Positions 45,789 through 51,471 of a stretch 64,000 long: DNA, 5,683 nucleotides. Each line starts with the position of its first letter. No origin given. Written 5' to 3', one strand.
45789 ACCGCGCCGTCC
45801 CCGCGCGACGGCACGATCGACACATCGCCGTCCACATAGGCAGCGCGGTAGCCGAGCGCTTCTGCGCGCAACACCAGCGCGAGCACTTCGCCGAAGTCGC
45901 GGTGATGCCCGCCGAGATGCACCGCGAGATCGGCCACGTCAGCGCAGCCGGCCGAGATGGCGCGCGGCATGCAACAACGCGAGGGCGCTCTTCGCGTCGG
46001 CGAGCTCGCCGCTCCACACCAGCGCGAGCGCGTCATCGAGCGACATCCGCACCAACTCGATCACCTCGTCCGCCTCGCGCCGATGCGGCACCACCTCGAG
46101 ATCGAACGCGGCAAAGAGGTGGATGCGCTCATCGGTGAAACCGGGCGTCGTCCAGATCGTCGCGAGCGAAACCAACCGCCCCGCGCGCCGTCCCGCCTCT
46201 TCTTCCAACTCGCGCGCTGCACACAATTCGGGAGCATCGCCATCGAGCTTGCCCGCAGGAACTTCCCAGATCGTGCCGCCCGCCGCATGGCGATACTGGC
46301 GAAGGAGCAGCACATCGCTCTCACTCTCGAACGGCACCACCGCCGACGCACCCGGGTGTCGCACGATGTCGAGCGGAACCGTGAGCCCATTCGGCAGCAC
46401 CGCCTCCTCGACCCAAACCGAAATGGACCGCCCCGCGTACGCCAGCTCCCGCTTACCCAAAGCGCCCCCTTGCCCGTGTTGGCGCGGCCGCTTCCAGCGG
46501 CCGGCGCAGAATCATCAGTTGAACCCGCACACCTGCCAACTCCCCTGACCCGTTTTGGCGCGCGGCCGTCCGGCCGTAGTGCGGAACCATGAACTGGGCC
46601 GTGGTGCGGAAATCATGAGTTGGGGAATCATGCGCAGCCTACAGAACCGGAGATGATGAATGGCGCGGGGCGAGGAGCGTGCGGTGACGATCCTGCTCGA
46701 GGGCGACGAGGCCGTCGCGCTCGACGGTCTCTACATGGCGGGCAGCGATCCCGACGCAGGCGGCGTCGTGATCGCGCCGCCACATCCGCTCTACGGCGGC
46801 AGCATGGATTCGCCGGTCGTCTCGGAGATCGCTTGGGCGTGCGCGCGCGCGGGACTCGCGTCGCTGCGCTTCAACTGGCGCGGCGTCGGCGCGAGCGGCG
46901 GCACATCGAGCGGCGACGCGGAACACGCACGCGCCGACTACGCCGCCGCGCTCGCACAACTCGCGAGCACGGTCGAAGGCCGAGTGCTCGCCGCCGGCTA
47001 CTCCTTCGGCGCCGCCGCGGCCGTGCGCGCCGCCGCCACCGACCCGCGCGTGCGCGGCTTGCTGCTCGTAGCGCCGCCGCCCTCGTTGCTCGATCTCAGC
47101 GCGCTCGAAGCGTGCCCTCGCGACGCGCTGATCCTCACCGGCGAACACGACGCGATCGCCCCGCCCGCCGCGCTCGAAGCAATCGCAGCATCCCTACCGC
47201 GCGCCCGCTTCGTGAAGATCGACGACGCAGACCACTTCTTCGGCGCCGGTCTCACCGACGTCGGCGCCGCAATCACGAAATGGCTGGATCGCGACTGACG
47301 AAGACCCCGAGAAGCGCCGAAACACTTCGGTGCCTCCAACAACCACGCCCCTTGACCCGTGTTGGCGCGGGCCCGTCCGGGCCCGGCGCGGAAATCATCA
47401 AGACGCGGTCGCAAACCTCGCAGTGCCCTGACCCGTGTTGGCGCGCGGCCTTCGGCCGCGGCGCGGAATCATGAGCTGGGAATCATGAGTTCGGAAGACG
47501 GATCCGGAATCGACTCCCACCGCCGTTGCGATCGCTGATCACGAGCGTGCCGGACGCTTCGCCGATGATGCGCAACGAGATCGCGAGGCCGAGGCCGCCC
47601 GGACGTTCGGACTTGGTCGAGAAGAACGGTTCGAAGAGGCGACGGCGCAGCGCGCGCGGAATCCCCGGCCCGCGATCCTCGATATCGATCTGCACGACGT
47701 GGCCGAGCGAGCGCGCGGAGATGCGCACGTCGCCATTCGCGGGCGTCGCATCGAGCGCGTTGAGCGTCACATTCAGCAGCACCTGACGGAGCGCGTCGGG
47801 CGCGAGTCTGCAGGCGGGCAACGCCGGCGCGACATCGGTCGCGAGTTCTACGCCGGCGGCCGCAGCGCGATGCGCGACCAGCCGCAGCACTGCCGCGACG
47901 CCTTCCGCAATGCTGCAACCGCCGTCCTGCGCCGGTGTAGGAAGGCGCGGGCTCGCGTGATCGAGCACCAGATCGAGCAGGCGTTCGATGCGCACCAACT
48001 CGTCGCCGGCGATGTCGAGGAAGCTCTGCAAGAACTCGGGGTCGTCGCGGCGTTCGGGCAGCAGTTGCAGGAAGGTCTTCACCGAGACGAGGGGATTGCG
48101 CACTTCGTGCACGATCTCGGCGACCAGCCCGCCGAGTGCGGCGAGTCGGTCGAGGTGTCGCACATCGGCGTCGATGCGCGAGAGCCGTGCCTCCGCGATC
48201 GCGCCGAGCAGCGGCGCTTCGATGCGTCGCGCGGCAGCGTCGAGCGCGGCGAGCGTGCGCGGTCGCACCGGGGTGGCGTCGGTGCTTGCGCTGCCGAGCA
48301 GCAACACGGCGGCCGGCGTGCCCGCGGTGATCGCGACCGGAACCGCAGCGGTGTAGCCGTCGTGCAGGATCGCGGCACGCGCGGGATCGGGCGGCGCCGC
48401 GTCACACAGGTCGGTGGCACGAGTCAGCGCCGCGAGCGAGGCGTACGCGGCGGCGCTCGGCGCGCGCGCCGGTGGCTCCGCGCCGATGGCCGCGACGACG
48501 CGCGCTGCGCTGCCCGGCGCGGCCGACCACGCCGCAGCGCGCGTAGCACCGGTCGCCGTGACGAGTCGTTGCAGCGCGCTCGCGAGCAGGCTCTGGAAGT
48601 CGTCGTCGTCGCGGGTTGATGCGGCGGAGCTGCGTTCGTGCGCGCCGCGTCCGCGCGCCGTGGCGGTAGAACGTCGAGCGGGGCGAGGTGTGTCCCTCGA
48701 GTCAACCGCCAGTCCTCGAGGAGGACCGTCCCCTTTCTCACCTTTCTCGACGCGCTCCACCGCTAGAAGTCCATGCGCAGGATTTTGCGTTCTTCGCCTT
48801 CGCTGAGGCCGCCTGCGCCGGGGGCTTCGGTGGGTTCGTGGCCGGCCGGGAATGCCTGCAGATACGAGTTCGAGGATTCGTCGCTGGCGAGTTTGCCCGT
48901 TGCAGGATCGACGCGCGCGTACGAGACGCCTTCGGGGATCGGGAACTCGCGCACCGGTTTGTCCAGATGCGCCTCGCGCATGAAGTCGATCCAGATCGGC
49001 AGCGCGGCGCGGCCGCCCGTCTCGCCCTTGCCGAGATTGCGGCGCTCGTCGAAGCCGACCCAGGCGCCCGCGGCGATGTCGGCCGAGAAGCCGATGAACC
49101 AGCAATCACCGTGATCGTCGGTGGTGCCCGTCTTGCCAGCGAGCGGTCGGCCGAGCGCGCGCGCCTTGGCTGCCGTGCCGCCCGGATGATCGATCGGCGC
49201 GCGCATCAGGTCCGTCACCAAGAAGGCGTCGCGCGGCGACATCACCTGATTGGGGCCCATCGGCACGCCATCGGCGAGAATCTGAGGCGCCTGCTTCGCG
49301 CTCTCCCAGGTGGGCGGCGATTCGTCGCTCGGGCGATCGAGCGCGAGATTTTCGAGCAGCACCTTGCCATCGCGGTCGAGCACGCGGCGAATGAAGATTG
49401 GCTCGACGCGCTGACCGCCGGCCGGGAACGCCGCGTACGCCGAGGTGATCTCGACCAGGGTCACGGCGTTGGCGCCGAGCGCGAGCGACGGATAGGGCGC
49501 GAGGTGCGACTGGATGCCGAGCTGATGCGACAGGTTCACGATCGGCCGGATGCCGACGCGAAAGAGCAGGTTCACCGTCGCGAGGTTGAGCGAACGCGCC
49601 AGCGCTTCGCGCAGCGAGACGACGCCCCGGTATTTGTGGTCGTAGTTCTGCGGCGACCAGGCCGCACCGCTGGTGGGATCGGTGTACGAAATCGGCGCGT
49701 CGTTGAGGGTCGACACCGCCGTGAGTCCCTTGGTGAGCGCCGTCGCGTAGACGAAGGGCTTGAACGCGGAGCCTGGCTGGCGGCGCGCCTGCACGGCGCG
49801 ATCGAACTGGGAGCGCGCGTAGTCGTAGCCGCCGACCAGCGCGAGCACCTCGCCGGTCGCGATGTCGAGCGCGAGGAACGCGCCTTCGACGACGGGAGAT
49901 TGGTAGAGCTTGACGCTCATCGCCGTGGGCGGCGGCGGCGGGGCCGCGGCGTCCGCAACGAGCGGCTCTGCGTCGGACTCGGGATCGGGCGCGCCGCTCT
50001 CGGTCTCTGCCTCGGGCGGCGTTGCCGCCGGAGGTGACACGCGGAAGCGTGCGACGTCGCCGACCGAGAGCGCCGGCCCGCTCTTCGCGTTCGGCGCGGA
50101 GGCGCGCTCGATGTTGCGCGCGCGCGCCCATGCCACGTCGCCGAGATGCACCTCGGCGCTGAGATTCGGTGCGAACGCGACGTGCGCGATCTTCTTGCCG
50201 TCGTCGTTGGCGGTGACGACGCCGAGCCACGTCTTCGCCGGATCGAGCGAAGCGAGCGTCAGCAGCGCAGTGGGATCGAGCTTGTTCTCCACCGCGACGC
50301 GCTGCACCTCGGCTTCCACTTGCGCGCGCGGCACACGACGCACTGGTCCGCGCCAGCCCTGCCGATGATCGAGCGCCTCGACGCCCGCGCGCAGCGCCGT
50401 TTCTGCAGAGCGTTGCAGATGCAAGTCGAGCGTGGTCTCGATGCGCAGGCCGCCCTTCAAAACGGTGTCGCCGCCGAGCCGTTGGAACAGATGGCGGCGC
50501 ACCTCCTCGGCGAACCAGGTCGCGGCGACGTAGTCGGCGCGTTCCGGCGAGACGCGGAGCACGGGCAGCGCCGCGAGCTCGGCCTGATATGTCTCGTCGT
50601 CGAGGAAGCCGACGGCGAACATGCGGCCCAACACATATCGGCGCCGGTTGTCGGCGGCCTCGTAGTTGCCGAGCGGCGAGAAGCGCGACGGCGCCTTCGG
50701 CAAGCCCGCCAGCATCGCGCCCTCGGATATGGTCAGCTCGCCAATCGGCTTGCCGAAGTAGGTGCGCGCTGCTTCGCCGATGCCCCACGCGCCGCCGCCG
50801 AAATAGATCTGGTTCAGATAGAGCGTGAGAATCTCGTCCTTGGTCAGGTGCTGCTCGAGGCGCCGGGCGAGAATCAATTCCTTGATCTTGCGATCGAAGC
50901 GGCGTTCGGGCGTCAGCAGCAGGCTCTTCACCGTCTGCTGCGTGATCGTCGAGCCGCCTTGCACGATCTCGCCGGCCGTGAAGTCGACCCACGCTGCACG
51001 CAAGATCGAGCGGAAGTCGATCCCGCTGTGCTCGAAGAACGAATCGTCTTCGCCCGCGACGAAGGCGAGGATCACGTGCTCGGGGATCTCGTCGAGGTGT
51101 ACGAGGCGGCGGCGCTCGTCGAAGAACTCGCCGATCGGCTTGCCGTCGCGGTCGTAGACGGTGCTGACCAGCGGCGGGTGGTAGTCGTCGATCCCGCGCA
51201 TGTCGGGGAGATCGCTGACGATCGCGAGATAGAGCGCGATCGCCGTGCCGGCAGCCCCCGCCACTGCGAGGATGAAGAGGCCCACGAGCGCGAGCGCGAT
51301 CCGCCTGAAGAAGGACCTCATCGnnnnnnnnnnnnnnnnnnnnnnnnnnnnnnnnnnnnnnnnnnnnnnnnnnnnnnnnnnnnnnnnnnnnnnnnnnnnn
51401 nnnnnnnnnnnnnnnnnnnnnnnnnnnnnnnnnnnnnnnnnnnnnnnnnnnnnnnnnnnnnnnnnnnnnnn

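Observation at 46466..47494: Family B: a conserved intergenic hairpin element with compensatory stem changes (at least 7 copies in the window)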

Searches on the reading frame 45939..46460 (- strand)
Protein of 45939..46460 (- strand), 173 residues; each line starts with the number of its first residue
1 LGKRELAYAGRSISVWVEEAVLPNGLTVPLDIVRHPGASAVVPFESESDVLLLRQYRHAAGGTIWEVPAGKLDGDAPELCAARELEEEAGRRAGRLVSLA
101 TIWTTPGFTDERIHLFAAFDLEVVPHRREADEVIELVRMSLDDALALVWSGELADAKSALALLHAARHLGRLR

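Call 41: search_protein_families(library=pfam, proteins=[window:45939-46460:-], max_evalue=0.001)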
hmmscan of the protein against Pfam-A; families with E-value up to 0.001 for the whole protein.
window:45939-46460:- (173 aa): 1 family
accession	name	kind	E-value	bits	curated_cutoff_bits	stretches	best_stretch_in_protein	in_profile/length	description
PF00293.34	NUDIX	-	1e-16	61.6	21.1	1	34-147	2-119/134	NUDIX domain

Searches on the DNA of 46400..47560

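Call 50: search_rna_families(source=window, start=46400, end=47560, threshold=evalue, max_evalue=10)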
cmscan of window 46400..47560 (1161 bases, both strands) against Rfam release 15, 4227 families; matches with E-value up to 10: 3.
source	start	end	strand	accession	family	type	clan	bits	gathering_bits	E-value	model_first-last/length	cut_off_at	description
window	47288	47350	-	RF03753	mir-1986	Gene; miRNA;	-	16.9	50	5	1-60/60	no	mir-1986 microRNA precursor family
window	46649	46689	+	RF01136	sR28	Gene; snRNA; snoRNA; CD-box;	-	12.5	39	2.1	1-55/55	no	Small nucleolar RNA sR28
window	46649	46692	+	RF01119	sR32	Gene; snRNA; snoRNA; CD-box;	-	11.1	40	4.8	1-57/57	no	Small nucleolar RNA sR32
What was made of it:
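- On Any Rfam family: At E<=10 over 46400-47560 only three chance-level matches appear, none on the elements (call 50).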

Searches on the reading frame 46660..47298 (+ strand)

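Call 41: search_protein_families(library=pfam, proteins=[window:46660-47298:+], max_evalue=0.001)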
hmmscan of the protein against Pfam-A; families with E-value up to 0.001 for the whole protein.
window:46660-47298:+ (212 aa): 8 families
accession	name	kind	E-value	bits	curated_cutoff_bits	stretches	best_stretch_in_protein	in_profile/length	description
PF00561.26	Abhydrolase_1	-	4.4e-12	46.6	25.8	2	47-145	9-110/245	alpha/beta hydrolase fold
PF12146.15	Hydrolase_4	-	1.7e-09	37.8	27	1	50-139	16-109/239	Serine aminopeptidase, S33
PF12697.13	Abhydrolase_6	-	6.9e-08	33.8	26.3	1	56-141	19-96/217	Alpha/beta hydrolase family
PF20408.4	Abhydrolase_11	-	1.4e-07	31.9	27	1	46-194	12-167/193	Alpha/beta hydrolase domain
PF12740.14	PETase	-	1.3e-06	28.5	28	1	95-210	104-230/263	PET hydrolase-like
PF12695.13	Abhydrolase_5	-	0.00012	22.3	27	1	109-192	59-140/164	Alpha/beta hydrolase family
PF06821.19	Ser_hydrolase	-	0.00014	22.2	22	1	90-142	38-93/172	Serine hydrolase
PF02129.25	Peptidase_S15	-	0.0004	20.6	23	1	58-139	44-128/262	X-Pro dipeptidyl-peptidase (S15 family)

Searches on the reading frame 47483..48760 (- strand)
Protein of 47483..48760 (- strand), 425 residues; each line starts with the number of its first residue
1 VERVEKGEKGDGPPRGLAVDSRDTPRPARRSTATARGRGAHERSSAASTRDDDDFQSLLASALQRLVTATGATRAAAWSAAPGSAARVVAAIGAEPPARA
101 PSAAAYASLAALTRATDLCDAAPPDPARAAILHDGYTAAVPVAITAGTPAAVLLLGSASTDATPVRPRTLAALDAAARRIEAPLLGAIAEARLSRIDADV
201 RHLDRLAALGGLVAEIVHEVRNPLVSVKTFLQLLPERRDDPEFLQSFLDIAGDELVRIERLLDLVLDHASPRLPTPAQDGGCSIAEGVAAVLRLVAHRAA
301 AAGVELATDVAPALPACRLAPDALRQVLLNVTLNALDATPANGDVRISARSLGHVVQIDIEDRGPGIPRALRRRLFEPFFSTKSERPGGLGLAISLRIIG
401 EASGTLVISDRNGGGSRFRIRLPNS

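Call 41: search_protein_families(library=pfam, proteins=[window:47483-48760:-], max_evalue=0.001)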
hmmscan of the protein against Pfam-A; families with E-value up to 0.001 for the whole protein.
window:47483-48760:- (425 aa): 3 families
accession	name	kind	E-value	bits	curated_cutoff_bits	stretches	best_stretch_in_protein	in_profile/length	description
PF02518.31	HATPase_c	-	4.3e-21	75.9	26.4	1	321-424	3-109/111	Histidine kinase-, DNA gyrase B-, and HSP90-like ATPase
PF00512.31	HisKA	-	5.6e-10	39.6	26.9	1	209-268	2-60/66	His Kinase A (phospho-acceptor) domain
PF13492.12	GAF_3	-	2.7e-06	28.3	27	1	55-180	2-123/129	GAF domain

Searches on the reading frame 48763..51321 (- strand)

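Call 41: search_protein_families(library=pfam, proteins=[window:48763-51321:-], max_evalue=0.001)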
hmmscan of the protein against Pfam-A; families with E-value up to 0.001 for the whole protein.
window:48763-51321:- (852 aa): 3 families
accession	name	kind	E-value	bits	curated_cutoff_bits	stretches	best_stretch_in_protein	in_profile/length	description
PF00912.28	Transgly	-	2e-65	220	27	1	60-234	2-177/178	Transglycosylase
PF00905.27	Transpeptidase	-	9.6e-27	94.4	22.1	1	480-745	1-264/299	Penicillin binding protein transpeptidase domain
PF17092.11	PCB_OB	-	0.00049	21.3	27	0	323-425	1-94/111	Penicillin-binding protein OB-like domain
